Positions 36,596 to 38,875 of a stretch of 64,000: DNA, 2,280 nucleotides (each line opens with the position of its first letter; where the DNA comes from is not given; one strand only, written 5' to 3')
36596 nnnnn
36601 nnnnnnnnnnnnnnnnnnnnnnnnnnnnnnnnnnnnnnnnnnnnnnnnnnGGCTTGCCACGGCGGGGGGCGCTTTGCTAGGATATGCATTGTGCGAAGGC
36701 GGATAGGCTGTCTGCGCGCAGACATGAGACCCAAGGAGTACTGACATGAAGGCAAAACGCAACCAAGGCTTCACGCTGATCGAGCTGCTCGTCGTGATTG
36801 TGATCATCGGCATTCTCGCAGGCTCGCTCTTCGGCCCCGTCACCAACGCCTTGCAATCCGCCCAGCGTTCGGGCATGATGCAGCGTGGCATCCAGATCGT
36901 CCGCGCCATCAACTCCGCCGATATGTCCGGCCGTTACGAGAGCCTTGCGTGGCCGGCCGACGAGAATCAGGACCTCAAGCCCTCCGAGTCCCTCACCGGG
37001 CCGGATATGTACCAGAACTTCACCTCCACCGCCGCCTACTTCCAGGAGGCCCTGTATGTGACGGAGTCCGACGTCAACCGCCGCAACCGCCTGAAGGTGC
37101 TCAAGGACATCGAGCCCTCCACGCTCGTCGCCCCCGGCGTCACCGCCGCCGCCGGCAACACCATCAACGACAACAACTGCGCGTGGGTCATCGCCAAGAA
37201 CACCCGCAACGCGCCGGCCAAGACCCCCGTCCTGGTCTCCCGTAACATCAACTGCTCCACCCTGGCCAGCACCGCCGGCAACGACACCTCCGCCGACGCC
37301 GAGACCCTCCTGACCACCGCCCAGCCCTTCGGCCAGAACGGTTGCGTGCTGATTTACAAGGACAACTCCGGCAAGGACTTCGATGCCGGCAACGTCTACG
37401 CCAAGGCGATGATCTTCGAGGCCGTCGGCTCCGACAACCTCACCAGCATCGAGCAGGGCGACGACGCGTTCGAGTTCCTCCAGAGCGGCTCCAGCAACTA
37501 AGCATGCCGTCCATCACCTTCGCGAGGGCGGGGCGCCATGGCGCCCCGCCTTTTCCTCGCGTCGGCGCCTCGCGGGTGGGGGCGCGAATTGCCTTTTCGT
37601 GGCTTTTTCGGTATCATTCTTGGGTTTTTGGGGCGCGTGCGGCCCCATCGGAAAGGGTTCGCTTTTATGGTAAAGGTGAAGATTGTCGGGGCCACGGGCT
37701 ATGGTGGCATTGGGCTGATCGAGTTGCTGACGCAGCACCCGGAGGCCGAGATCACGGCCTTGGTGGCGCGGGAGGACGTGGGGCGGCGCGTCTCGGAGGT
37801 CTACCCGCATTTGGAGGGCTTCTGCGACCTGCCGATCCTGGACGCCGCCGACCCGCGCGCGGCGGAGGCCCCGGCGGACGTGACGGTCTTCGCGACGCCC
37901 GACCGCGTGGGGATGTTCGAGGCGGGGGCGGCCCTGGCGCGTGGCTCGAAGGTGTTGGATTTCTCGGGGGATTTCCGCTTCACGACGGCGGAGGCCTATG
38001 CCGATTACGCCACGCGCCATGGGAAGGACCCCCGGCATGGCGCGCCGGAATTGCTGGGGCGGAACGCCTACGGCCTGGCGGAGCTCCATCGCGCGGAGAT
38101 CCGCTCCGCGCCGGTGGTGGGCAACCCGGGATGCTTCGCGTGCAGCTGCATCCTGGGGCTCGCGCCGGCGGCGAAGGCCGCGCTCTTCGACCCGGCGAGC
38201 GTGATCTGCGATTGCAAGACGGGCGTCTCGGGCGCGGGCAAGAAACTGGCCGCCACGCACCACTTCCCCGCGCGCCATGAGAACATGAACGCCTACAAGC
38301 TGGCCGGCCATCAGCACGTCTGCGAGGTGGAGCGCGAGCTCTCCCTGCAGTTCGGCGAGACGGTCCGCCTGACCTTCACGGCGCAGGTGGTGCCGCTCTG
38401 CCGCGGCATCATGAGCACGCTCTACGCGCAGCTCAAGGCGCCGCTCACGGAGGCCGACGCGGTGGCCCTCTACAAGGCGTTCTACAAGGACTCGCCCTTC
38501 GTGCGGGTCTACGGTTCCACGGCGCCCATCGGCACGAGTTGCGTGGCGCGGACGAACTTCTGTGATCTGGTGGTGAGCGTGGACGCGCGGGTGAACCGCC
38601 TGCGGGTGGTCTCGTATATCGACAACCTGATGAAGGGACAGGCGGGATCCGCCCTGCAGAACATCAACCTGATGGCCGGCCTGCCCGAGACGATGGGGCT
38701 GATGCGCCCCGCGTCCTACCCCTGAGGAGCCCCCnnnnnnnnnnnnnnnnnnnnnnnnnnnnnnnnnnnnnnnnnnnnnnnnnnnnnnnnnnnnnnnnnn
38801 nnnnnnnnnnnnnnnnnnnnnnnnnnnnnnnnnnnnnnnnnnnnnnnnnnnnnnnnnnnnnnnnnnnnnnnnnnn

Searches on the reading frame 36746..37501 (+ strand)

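Call 85: search_protein_families(library=pfam, proteins=[window:36746-37501:+], max_evalue=0.001)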
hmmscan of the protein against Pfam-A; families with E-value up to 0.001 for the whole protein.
window:36746-37501:+ (251 aa): 1 family
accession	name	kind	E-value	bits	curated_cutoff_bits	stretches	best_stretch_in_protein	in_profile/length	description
PF07963.17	N_methyl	-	7.2e-10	38.5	21.2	1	4-28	2-26/27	Prokaryotic N-terminal methylation motif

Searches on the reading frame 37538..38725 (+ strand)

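Call 85: search_protein_families(library=pfam, proteins=[window:37538-38725:+], max_evalue=0.001)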
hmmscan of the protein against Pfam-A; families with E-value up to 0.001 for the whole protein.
window:37538-38725:+ (395 aa): 3 families
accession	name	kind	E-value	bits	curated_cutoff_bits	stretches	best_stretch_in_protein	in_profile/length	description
PF22698.1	Semialdhyde_dhC_1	-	7.7e-51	172.6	27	1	199-363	1-165/165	Semialdehyde dehydrogenase, dimerisation domain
PF01118.30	Semialdhyde_dh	-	2.6e-23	83.1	26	1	46-190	1-120/121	Semialdehyde dehydrogenase, NAD binding domain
PF02774.23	Semialdhyde_dhC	-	2.8e-19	70.4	26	1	208-366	1-184/184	Semialdehyde dehydrogenase, dimerisation domain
